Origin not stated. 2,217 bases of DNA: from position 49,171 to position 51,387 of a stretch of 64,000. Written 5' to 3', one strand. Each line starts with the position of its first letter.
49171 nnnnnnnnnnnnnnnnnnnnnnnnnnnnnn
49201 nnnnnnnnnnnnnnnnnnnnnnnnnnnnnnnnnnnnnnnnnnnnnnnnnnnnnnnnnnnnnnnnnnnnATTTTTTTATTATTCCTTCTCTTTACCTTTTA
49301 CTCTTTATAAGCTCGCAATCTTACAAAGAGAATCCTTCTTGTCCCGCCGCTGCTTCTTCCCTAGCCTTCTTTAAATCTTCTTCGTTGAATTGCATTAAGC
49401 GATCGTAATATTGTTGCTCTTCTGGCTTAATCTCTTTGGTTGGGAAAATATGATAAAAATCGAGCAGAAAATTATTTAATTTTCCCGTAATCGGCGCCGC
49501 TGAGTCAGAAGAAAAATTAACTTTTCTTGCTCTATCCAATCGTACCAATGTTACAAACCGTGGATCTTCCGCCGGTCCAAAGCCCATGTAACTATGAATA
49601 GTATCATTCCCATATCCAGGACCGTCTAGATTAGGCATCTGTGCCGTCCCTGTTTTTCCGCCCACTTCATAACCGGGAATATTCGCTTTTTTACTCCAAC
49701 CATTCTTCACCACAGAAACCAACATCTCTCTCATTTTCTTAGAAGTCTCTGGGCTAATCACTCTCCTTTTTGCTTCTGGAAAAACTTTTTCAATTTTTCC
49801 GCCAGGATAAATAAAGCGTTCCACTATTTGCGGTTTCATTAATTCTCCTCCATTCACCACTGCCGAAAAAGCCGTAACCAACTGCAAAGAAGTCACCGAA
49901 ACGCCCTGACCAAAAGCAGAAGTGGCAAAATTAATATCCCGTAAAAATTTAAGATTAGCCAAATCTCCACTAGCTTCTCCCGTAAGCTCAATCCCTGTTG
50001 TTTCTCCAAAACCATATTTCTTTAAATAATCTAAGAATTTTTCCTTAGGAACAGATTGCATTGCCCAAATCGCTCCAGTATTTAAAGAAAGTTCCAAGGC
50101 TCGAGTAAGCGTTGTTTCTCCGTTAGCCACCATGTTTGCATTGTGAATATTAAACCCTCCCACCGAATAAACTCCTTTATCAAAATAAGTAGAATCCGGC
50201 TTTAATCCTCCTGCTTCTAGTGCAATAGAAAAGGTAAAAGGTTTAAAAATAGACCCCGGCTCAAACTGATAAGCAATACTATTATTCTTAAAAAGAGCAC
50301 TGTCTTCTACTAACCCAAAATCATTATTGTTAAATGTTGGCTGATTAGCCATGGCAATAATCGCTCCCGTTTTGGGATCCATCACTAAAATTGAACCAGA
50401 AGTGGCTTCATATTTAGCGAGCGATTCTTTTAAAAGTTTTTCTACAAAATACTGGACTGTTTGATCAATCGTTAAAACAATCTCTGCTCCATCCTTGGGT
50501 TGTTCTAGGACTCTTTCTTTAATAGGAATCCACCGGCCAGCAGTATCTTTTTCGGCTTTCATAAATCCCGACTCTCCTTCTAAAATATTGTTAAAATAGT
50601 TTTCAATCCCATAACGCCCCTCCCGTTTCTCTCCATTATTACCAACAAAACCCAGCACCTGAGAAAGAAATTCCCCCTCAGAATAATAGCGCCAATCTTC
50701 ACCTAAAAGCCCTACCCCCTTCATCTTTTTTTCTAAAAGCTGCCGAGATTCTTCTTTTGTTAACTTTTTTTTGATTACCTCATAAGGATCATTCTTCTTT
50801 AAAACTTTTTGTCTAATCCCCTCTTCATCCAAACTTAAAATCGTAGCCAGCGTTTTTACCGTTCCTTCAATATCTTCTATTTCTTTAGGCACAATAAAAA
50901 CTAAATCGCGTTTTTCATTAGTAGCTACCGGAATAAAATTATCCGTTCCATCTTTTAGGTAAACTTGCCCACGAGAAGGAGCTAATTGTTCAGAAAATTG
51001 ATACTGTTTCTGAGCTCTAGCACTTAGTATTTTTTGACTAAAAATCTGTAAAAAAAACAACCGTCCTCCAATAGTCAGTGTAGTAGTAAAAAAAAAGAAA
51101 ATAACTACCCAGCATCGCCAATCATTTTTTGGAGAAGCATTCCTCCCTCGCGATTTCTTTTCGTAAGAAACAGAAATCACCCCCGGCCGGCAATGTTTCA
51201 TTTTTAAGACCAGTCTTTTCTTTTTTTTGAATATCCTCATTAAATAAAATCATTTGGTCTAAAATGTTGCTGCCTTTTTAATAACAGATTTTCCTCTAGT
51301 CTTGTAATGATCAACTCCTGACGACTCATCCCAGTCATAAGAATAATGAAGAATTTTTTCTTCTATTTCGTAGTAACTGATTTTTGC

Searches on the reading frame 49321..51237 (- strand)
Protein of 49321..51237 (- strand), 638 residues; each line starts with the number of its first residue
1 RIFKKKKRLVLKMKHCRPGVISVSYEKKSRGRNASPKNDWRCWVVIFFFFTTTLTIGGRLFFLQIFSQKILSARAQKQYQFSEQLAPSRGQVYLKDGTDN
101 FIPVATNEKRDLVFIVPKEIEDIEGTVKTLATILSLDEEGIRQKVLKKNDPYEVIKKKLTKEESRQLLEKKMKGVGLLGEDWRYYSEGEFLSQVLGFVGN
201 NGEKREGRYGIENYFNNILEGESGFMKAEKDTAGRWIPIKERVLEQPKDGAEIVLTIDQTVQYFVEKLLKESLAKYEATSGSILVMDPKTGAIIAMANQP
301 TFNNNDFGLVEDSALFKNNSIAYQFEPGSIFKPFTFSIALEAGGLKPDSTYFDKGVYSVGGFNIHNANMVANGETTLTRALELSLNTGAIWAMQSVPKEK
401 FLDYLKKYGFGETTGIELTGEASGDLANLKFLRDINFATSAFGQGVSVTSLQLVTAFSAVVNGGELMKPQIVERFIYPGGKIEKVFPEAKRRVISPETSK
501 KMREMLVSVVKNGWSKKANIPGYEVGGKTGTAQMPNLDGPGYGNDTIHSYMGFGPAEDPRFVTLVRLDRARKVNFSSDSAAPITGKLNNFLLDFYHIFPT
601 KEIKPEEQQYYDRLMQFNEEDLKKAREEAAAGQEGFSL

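Call 52: find_homologous_proteins(query=window:49321-51237:-, max_evalue=1e-30)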
Query window:49321-51237:- (638 aa): 1851 proteins with E <= 1e-30 among 8000 candidates; the best 120 are listed.
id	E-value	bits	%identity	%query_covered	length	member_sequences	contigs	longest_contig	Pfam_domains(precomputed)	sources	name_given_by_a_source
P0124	0.0e+0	1413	100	98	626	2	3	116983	PF03717.21,PF00905.28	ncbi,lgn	-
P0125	1.6e-249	848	62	95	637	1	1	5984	PF03717.21,PF00905.28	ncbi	-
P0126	6.3e-249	846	61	95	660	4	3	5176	PF03717.21,PF00905.28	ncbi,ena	-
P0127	2.6e-243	827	63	90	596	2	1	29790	PF03717.21,PF00905.28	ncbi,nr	ncbi:MAG: penicillin-binding protein 2 [Patescibacteria group bacterium]|nr:penicillin-binding prote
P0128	6.6e-239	813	61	94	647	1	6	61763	PF03717.21,PF00905.28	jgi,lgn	jgi:cell division protein FtsI/penicillin-binding protein 2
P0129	2.3e-238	811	59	95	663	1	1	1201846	PF03717.21,PF00905.28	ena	-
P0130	3.8e-238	810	61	94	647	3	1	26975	PF03717.21,PF00905.28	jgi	jgi:cell division protein FtsI/penicillin-binding protein 2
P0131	1.2e-235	802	58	98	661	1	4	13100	PF03717.21,PF00905.28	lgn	-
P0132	3.5e-235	800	62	90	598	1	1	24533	PF03717.21,PF00905.28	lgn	-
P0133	1.1e-217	742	55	96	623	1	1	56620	PF03717.21,PF00905.28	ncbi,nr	ncbi:MAG: hypothetical protein GF332_02920 [Candidatus Moranbacteria bacterium]|nr:hypothetical prot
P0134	1.4e-212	726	54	92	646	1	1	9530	PF03717.21,PF00905.28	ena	-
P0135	1.1e-208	713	53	92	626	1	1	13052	PF03717.21,PF00905.28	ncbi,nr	ncbi:MAG: hypothetical protein GF347_03455 [Candidatus Moranbacteria bacterium]|nr:hypothetical prot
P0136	3.1e-208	711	55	91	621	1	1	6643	PF03717.21,PF00905.28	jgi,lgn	jgi:cell division protein FtsI (penicillin-binding protein 3)/stage V sporulation protein D (sporula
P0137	1.1e-199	683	51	94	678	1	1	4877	PF03717.21,PF00905.28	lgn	-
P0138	4.9e-198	678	53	91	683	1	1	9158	PF03717.21,PF00905.28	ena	-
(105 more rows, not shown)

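Call 54: find_encoding_contigs(protein=P0129, flank=10000, max_places=1)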
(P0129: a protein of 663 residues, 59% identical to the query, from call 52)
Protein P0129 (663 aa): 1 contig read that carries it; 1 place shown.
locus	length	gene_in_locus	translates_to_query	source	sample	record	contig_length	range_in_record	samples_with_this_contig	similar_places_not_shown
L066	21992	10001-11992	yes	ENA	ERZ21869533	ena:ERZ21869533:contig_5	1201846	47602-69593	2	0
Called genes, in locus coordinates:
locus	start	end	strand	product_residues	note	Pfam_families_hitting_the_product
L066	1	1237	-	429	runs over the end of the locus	PF20815:GIY_YIG_2 (faint), PF27096:UvrC_M, PF02151:UVR, PF08459:UvrC_RNaseH_dom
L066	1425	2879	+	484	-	-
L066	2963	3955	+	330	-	-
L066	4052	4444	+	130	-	-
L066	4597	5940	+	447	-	-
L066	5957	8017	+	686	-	-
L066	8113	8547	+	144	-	PF02381:MraZ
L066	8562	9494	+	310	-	PF01728:FtsJ, PF01795:Methyltransf_5, PF01189:Methyltr_RsmB-F, PF13847:Methyltransf_31 (weak), PF13649:Methyltransf_25 (weak)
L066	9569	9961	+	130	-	-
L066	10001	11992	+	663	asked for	PF03717:PBP_dimer, PF00905:Transpeptidase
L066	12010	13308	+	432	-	PF08245:Mur_ligase_M, PF02875:Mur_ligase_C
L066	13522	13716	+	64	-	-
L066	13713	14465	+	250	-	PF01790:LGT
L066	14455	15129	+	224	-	PF09335:VTT_dom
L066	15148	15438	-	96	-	-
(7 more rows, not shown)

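Call 55: find_encoding_contigs(protein=P0128, flank=10000, max_places=1)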
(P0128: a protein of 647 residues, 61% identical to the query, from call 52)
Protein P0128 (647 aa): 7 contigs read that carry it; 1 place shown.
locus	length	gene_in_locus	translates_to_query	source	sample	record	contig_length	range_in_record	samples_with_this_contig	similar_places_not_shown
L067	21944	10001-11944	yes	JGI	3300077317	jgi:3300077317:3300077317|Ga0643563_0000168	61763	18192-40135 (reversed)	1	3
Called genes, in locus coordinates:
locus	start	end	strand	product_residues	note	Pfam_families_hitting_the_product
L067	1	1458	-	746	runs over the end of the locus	PF01751:Toprim, PF01131:Topoisom_bac, PF01396:Zn_ribbon_Top1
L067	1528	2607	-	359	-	PF02481:DNA_processg_A, PF17782:WHD_DprA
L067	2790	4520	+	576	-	PF03485:Arg_tRNA_synt_N, PF00750:tRNA-synt_1d, PF05746:DALR_1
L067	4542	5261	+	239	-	PF20772:TACO1_YebC_N, PF01709:Transcrip_reg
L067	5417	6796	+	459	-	PF08014:MATCAP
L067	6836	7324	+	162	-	PF00293:NUDIX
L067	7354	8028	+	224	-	PF00578:AhpC-TSA, PF08534:Redoxin, PF10417:1-cysPrx_C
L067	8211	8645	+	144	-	PF02381:MraZ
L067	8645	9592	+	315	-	PF01728:FtsJ (faint), PF01795:Methyltransf_5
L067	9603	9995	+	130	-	-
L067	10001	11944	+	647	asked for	PF03717:PBP_dimer, PF00905:Transpeptidase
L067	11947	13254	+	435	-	PF08245:Mur_ligase_M, PF02875:Mur_ligase_C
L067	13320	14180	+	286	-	PF01790:LGT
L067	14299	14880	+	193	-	-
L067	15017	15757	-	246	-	PF00106:adh_short, PF08659:KR, PF23441:SDR, PF13561:adh_short_C2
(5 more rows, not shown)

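Call 56: find_encoding_contigs(protein=P0127, flank=10000, max_places=1)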
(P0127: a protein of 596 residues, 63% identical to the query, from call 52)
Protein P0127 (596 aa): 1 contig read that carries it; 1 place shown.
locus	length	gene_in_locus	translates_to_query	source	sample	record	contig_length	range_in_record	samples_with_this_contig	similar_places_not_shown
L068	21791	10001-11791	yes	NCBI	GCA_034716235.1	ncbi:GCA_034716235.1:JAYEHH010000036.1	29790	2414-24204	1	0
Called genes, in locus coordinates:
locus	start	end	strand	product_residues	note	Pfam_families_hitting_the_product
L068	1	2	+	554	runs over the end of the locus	PF01656:CbiA (weak), PF06418:CTP_synth_N, PF00117:GATase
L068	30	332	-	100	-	PF01016:Ribosomal_L27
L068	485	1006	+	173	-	-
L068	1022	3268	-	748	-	PF01751:Toprim, PF01131:Topoisom_bac, PF01396:Zn_ribbon_Top1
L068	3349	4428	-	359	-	PF02481:DNA_processg_A, PF17782:WHD_DprA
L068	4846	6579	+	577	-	PF03485:Arg_tRNA_synt_N, PF00750:tRNA-synt_1d, PF09334:tRNA-synt_1g (faint), PF05746:DALR_1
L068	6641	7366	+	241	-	PF20772:TACO1_YebC_N, PF01709:Transcrip_reg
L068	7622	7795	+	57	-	-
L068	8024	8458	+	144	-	PF02381:MraZ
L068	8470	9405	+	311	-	PF01728:FtsJ (weak), PF01795:Methyltransf_5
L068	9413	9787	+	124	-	-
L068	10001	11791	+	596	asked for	PF03717:PBP_dimer, PF00905:Transpeptidase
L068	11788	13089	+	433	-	PF08245:Mur_ligase_M, PF02875:Mur_ligase_C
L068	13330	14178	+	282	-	PF01790:LGT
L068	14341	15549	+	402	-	-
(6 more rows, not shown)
